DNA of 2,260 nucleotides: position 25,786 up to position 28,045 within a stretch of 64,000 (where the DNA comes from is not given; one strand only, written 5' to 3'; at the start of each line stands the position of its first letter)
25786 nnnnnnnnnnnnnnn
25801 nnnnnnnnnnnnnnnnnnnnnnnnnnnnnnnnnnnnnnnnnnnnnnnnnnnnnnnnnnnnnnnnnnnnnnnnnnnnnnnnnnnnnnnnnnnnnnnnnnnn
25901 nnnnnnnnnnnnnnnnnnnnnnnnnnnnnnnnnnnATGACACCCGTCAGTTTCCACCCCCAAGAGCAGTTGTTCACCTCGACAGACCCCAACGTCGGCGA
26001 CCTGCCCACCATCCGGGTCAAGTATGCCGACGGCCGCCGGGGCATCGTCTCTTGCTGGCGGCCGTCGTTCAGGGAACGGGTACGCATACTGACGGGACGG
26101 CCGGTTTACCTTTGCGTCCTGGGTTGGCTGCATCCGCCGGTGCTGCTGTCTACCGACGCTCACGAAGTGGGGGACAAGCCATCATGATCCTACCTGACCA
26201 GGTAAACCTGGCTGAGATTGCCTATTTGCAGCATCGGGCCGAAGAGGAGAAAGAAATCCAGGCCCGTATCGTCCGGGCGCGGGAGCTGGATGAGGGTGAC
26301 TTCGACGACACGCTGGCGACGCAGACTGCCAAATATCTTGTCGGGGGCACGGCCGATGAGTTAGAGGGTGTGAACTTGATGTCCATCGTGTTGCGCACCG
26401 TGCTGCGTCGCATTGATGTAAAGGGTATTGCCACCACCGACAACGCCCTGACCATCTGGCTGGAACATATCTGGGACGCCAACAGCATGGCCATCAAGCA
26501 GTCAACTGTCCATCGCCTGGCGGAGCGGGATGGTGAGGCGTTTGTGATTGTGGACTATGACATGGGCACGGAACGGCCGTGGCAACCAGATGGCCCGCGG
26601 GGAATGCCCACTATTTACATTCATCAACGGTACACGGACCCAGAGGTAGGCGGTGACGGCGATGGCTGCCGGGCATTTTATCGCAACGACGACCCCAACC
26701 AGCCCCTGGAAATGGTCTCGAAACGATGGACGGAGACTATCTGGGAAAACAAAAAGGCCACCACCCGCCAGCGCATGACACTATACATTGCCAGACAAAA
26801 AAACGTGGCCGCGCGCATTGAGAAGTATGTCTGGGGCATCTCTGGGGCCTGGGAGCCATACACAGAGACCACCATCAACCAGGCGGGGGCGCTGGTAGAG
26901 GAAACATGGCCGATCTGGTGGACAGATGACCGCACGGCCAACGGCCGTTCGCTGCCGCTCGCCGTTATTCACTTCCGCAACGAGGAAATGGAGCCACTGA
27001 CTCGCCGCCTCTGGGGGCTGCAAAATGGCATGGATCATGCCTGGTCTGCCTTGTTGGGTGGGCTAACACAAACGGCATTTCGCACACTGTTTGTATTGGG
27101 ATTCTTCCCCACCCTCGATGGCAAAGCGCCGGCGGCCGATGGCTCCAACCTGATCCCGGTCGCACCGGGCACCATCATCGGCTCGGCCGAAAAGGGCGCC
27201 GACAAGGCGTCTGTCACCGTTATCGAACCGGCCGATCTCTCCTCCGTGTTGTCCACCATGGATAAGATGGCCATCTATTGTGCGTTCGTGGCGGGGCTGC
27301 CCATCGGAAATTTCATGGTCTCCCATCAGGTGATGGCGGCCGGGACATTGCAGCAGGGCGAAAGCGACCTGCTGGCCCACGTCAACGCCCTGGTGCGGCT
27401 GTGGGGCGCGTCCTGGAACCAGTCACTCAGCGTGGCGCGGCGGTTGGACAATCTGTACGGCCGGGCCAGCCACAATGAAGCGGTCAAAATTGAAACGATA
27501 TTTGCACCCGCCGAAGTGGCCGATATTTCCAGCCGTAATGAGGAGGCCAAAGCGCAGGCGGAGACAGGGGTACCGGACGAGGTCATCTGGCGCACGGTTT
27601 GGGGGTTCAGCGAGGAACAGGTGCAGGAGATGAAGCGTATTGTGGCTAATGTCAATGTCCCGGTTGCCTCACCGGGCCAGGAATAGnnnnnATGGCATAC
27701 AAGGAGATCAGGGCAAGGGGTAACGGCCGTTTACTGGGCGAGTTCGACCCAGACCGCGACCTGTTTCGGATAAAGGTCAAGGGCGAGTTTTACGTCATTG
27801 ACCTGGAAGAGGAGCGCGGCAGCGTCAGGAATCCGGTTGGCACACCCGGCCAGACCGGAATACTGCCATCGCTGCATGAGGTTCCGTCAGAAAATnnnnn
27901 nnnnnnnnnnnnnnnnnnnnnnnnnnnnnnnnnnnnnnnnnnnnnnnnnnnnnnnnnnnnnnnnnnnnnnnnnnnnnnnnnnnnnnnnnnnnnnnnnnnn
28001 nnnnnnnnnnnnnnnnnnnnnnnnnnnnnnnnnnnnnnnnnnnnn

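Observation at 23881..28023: Three copies of a conserved 'linear box + hairpin with conserved loop + U-tract' element at module junctions of the late operon (nut/put-like or boundary elements)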

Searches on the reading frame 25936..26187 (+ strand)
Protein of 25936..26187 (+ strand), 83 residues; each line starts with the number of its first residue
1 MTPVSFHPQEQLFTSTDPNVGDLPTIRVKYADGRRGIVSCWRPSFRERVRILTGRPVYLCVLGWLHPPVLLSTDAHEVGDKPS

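Call 13: search_protein_families(library=pfam, proteins=[window:25936-26187:+], max_evalue=0.01)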
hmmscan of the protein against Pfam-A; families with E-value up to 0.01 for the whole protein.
window:25936-26187:+ (83 aa): 0 families

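Call 14: search_protein_families(library=phrogs, proteins=[window:25936-26187:+], max_evalue=0.001)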
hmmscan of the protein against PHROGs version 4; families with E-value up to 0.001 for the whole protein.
window:25936-26187:+ (83 aa): 2 families
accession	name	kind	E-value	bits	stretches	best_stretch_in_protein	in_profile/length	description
phrog_34105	-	unknown function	1.3e-09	39.4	1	13-72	50-109/120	-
phrog_25433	-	unknown function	0.00051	20.8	1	19-73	150-204/210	-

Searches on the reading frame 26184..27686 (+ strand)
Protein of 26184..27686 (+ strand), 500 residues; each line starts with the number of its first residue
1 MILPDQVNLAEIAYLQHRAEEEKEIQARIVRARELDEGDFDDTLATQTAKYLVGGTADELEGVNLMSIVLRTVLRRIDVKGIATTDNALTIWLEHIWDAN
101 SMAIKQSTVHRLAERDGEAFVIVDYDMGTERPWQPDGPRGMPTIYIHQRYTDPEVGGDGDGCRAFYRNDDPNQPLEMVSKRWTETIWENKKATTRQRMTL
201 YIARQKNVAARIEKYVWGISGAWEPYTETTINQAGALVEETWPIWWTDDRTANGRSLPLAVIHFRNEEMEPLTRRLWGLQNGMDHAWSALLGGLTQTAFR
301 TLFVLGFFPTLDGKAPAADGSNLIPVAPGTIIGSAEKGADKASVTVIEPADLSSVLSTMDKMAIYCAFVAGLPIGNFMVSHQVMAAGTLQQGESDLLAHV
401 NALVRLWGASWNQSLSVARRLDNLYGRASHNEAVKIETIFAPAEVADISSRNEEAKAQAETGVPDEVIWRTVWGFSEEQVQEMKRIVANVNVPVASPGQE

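Call 13: search_protein_families(library=pfam, proteins=[window:26184-27686:+], max_evalue=0.01)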
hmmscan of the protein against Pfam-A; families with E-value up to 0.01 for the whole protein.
window:26184-27686:+ (500 aa): 0 families

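Call 14: search_protein_families(library=phrogs, proteins=[window:26184-27686:+], max_evalue=0.001)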
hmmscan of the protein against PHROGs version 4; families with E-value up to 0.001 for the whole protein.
window:26184-27686:+ (500 aa): 1 family
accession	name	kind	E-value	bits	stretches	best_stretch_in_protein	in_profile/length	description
phrog_104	-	head and packaging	1.8e-24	87.3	2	185-485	188-463/550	portal protein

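Call 17: find_encoding_contigs(protein=window:26184-27686:+, flank=10000, max_places=10)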
Protein window:26184-27686:+ (500 aa): 6 contigs read that carry it; 5 places shown.
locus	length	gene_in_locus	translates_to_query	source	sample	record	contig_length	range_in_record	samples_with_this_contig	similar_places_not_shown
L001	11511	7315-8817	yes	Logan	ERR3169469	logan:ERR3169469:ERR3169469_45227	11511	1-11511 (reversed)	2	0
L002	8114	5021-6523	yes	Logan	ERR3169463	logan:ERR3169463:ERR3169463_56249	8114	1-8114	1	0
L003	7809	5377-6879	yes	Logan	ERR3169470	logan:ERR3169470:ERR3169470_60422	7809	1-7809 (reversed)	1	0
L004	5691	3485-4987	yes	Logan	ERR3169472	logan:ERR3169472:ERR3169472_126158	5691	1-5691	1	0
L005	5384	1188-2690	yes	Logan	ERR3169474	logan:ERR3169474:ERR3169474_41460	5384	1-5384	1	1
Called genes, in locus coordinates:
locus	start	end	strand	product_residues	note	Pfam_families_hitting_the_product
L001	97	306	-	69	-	-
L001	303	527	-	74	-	PF13443:HTH_26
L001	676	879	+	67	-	-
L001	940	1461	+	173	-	PF04434:SWIM (faint)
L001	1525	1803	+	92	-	-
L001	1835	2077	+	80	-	-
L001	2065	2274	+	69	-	-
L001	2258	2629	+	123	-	-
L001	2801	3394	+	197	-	PF03592:Terminase_2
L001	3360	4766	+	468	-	PF04466:Terminase_3, PF03237:Terminase_6N (weak)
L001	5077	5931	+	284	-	PF01555:N6_N4_Mtase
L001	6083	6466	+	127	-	-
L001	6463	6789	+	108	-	-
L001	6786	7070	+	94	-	-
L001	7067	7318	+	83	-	-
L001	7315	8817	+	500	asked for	-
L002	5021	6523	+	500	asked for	-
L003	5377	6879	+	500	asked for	-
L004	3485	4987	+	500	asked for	-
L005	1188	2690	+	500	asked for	-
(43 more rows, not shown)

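Call 19: find_related_loci(query=window:26184-27686:+, collection=viral_contigs, flank=10000)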
Query window:26184-27686:+ (500 aa) in viral_contigs; peptide patterns used: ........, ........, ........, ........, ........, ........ (x = any residue, [..] = any of these).
15 stretches matched a pattern, but none encodes a relative of the query by tblastn (E <= 1e-3).

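Call 20: find_homologous_proteins(query=window:26184-27686:+)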
Query window:26184-27686:+ (500 aa): 81 proteins with E <= 0.001 among 8000 candidates.
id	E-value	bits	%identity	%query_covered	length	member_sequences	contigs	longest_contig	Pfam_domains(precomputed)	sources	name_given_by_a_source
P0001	0.0e+0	1053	91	100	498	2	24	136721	-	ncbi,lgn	-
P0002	3.3e-230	783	69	99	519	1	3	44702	PF05133.20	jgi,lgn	jgi:hypothetical protein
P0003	7.7e-198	676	61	98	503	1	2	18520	PF05133.20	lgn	-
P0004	1.1e-187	643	57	98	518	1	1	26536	-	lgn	-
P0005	1.5e-168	580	51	100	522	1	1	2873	PF05133.20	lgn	-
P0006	1.7e-168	580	53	98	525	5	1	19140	-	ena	-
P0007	3.3e-162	559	51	98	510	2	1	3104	-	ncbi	-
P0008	3.3e-160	552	49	99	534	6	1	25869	PF05133.20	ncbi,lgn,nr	ncbi:MAG: phage portal protein [Anaerolineae bacterium]|nr:phage portal protein [Anaerolineae bacter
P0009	1.3e-158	547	48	100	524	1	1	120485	PF05133.20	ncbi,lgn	-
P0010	1.0e-155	537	50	98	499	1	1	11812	-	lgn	-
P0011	3.1e-151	523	49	98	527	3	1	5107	PF05133.20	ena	-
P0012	3.8e-151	522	49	97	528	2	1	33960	PF05133.20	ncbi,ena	-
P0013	3.4e-149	516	50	97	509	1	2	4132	-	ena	-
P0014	4.2e-139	483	48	96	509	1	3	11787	PF05133.20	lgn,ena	-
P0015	4.3e-138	479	47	96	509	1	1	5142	PF05133.20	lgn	-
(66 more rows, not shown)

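Call 21: find_encoding_contigs(protein=P0001, flank=10000, max_places=4)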
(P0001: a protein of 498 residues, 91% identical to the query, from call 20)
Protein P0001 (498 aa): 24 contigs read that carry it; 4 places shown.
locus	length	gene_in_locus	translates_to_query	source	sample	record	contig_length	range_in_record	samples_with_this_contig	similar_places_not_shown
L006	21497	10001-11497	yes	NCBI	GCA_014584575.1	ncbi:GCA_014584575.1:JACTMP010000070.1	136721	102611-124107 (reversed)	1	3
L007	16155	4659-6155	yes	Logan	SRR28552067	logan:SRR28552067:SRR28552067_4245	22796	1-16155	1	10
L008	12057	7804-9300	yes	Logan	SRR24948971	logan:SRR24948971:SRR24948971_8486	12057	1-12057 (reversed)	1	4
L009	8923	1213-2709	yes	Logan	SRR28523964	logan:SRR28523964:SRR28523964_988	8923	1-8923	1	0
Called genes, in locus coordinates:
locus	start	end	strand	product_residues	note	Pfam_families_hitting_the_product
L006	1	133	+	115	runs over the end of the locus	-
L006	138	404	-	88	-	-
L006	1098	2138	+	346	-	PF00589:Phage_integrase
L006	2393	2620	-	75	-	PF07927:HicA_toxin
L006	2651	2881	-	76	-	PF15919:HicB_lk_antitox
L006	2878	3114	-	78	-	-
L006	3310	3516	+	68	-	-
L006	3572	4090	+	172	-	-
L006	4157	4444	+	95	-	-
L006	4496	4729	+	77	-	-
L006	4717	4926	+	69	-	-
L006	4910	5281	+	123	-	-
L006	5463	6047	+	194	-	PF03592:Terminase_2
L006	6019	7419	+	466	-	PF04466:Terminase_3, PF03237:Terminase_6N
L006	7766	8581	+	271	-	PF01555:N6_N4_Mtase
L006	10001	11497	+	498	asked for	-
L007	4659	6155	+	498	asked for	-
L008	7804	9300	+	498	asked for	-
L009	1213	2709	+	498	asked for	-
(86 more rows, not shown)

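Call 22: find_encoding_contigs(protein=P0002, flank=10000, max_places=3)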
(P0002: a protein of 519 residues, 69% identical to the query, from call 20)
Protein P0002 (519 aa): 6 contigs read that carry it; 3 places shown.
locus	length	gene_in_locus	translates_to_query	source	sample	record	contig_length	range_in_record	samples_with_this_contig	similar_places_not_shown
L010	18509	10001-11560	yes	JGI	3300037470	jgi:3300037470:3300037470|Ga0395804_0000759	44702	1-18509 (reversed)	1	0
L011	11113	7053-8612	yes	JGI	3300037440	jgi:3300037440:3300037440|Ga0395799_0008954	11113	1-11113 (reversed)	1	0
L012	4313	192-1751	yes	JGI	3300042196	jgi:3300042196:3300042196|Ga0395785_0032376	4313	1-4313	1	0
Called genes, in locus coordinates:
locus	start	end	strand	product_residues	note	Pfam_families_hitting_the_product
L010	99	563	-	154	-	-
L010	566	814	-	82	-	-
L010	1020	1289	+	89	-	-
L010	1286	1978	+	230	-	-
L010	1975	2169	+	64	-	-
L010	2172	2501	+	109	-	-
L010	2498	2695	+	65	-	-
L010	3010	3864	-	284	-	PF02899:Phage_int_SAM_1, PF13495:Phage_int_SAM_4 (weak), PF00589:Phage_integrase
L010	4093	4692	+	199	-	PF03592:Terminase_2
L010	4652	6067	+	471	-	PF03237:Terminase_6N (weak), PF04466:Terminase_3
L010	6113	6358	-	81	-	-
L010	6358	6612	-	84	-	-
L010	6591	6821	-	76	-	-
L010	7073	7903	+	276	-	PF01555:N6_N4_Mtase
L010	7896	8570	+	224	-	PF02086:MethyltransfD12 (weak)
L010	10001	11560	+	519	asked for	PF05133:SPP1_portal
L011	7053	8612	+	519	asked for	PF05133:SPP1_portal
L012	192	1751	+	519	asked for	PF05133:SPP1_portal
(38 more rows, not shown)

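Call 23: find_encoding_contigs(protein=P0003, flank=10000, max_places=2)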
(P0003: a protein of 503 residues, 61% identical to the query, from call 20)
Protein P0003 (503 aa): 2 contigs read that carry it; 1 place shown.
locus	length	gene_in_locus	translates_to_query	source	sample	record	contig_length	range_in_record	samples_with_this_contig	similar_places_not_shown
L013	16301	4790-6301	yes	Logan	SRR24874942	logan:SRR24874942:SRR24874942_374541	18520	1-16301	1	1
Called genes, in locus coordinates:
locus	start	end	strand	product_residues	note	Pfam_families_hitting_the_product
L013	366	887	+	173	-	-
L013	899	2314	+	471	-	PF04466:Terminase_3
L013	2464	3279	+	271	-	PF01555:N6_N4_Mtase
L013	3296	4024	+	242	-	PF01555:N6_N4_Mtase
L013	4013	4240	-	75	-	PF13463:HTH_27 (weak)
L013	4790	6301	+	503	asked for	PF05133:SPP1_portal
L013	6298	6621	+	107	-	-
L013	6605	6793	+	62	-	-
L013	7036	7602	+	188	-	-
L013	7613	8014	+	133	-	-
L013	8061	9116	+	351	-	-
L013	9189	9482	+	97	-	PF14520:HHH_5 (weak)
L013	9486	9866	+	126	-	-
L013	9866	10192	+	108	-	-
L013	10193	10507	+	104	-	-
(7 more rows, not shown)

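Call 24: find_encoding_contigs(protein=P0004, flank=10000, max_places=2)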
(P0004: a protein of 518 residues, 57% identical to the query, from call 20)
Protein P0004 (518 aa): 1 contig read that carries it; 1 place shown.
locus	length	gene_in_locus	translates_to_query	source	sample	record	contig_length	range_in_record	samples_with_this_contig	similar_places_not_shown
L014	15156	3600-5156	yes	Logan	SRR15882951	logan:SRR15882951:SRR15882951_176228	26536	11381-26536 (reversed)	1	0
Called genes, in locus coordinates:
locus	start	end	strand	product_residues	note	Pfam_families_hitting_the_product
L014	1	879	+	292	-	?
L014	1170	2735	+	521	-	-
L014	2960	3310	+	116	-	-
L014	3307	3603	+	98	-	-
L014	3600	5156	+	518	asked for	-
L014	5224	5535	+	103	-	-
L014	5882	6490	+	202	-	-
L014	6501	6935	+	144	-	-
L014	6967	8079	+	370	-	-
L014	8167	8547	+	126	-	-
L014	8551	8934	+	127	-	-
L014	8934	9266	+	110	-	-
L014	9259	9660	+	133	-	-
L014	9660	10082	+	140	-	-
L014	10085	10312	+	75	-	-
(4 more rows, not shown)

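Call 35: find_encoding_contigs(protein=P0006, flank=10000, max_places=1)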
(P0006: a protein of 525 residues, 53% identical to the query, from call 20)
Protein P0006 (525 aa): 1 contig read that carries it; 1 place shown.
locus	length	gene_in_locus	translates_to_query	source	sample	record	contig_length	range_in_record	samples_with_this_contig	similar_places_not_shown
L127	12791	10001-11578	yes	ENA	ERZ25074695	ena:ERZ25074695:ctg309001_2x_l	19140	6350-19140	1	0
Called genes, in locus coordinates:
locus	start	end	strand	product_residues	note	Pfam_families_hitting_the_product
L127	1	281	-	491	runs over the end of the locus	-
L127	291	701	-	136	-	PF11867:T1RH-like_C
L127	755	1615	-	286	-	PF11867:T1RH-like_C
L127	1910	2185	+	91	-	-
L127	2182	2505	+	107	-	-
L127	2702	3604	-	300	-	PF04313:HSDR_N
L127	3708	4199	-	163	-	-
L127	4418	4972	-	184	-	-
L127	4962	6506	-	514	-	PF12161:HsdM_N, PF02384:N6_Mtase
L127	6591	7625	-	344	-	PF04326:SLFN_AlbA_2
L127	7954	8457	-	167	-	-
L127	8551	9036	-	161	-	-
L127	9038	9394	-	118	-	-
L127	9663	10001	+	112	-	-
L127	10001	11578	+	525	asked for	-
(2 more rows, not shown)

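Call 36: find_encoding_contigs(protein=P0008, flank=10000, max_places=1)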
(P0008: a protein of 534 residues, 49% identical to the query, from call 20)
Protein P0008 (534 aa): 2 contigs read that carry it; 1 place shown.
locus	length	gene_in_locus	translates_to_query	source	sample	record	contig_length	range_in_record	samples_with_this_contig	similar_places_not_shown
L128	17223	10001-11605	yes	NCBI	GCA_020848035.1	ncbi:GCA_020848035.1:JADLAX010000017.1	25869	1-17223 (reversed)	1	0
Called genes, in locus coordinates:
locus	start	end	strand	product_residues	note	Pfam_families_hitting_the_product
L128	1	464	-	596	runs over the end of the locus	PF13304:AAA_21, PF13175:AAA_15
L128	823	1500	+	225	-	-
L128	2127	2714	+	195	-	-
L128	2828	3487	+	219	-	PF20473:MmeI_Mtase (weak)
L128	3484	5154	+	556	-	PF07669:Eco57I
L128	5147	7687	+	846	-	PF04851:ResIII (weak)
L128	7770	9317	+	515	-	PF00078:RVT_1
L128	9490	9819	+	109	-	-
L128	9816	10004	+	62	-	-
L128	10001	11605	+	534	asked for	PF05133:SPP1_portal (weak)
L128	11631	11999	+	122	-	-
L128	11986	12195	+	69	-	-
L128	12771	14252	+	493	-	PF01637:ATPase_2, PF13191:AAA_16 (faint), PF13173:AAA_14 (weak), PF01022:HTH_5 (weak), PF09339:HTH_IclR (weak), PF03008:DUF234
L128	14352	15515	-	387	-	PF12323:HTH_OrfB_IS605, PF01385:OrfB_IS605, PF07282:Cas12f1-like_TNB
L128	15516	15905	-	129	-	PF01797:Y1_Tnp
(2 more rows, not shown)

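Call 37: find_encoding_contigs(protein=P0009, flank=10000, max_places=1)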
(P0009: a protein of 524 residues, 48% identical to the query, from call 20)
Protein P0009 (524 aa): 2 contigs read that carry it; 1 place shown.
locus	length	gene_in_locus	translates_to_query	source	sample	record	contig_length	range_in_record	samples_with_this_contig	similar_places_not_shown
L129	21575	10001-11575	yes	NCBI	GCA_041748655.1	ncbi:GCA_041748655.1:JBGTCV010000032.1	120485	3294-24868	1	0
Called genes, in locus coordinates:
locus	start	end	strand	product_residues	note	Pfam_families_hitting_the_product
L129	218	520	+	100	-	-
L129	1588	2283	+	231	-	PF02525:Flavodoxin_2, PF03358:FMN_red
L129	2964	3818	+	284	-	-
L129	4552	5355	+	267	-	-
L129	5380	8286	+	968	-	PF20465:MmeI_hel, PF20473:MmeI_Mtase, PF07669:Eco57I (weak)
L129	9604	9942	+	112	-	-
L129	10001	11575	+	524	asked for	PF05133:SPP1_portal (weak)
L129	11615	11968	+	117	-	-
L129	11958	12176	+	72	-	-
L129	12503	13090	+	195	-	-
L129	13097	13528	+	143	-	-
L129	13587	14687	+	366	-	-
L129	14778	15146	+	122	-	PF14520:HHH_5 (faint)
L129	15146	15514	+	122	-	-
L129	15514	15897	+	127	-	-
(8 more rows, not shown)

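Call 38: find_encoding_contigs(protein=P0012, flank=10000, max_places=1)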
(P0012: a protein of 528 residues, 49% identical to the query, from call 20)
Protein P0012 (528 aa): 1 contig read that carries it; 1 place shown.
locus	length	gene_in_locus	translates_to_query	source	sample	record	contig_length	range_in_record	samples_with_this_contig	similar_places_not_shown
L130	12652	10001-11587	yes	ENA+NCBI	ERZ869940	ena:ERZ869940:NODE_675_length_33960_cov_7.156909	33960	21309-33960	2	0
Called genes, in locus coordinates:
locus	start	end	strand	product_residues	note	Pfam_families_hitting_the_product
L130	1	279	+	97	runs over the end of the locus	-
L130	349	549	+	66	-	-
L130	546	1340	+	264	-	-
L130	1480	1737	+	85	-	-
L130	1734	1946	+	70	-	-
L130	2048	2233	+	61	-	-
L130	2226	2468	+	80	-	-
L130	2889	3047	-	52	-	-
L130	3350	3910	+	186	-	-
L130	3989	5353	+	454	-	PF03237:Terminase_6N (weak), PF04466:Terminase_3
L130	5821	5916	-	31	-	-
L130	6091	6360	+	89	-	-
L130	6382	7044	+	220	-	PF01555:N6_N4_Mtase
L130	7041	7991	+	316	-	-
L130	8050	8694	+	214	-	PF13847:Methyltransf_31 (faint), PF08241:Methyltransf_11, PF13649:Methyltransf_25 (faint)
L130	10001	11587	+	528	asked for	PF05133:SPP1_portal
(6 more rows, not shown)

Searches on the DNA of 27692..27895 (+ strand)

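Call 112: search_rna_families(sources=[L134, L148, L144, L161, L174, L199], threshold=evalue, max_evalue=1)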
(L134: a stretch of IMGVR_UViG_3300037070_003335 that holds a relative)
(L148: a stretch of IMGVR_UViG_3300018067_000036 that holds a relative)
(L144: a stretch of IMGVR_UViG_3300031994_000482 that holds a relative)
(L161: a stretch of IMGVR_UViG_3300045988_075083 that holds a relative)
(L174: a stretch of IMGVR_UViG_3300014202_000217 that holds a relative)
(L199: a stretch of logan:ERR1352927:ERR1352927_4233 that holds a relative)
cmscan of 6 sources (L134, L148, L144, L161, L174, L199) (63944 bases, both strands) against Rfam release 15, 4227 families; matches with E-value up to 1: 2.
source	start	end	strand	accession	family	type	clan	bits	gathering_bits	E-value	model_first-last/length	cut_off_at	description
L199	10270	10342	+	RF00005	tRNA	Gene; tRNA;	CL00001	58.2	29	5.7e-10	1-71/71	no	tRNA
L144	13025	13089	-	RF03075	DUF3800-VIII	Gene; sRNA;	-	47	40.2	1.5e-05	1-64/64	no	DUF3800-VIII RNA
